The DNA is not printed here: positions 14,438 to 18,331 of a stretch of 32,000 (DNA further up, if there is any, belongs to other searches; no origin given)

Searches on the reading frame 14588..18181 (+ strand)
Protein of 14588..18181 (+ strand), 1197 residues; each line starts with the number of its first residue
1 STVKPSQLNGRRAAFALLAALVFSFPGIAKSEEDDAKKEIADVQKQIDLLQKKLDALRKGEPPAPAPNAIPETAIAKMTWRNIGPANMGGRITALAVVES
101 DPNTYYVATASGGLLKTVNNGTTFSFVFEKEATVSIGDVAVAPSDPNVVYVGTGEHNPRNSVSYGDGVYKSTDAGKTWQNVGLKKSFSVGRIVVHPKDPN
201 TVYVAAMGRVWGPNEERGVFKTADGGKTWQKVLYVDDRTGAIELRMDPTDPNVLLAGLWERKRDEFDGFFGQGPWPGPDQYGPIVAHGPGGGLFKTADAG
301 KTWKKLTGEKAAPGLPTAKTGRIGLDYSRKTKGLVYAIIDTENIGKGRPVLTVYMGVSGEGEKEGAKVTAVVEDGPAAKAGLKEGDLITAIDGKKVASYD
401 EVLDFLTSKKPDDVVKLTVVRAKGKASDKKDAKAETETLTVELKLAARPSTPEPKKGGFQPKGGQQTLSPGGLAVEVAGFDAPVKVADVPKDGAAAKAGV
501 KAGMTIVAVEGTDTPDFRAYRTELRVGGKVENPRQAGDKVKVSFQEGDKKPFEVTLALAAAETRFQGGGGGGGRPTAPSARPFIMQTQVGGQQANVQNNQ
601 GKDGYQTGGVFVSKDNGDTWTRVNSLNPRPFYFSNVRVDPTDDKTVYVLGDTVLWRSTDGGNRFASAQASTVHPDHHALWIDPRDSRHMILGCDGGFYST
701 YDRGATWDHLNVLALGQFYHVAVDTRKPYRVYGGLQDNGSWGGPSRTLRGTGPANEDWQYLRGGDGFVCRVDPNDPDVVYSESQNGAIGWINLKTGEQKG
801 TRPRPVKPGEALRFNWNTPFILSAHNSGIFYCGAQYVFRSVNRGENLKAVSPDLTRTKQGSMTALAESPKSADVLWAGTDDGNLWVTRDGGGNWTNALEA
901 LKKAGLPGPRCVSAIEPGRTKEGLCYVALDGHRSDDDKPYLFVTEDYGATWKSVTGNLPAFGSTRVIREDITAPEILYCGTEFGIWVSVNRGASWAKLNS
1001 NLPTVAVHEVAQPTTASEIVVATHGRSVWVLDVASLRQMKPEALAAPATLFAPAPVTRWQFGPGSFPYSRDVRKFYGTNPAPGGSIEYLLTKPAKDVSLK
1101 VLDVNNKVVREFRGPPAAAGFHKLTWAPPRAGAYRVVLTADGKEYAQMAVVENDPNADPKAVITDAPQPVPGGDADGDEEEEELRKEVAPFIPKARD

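Call 38: search_protein_families(library=pfam, proteins=[window:14588-18181:+], max_evalue=0.001)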
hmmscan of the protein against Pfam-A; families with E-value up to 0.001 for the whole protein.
window:14588-18181:+ (1197 aa): 9 families
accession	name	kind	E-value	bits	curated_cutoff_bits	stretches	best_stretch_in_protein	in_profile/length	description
PF15902.12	Sortilin-Vps10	-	4e-34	118.6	33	2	168-307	3-113/446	Sortilin, neurotensin receptor 3,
PF13180.12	PDZ_2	-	1.1e-19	70.9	27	1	354-436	2-73/80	PDZ domain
PF17820.7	PDZ_6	-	1.2e-17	63.8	27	1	368-421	2-54/54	PDZ domain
PF00595.29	PDZ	-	1.4e-15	57.9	23.2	1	355-419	12-80/81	PDZ domain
PF14870.12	PSII_BNR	-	1.2e-08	35.1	27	0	610-717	40-147/303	Photosynthesis system II assembly factor YCF48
PF02012.26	BNR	-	2.2e-08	33.3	27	0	169-179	1-11/12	BNR/Asp-box repeat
PF13860.13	FlgD_ig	-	1.5e-05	25.3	27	1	1084-1140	12-75/79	FlgD Ig-like domain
PF14685.13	PDZ_Tricorn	-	1.6e-05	25.2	25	1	373-426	29-83/88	Tricorn protease PDZ domain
PF13088.12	BNR_2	-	4.2e-05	23.5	31.4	0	164-233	136-202/277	BNR repeat-like domain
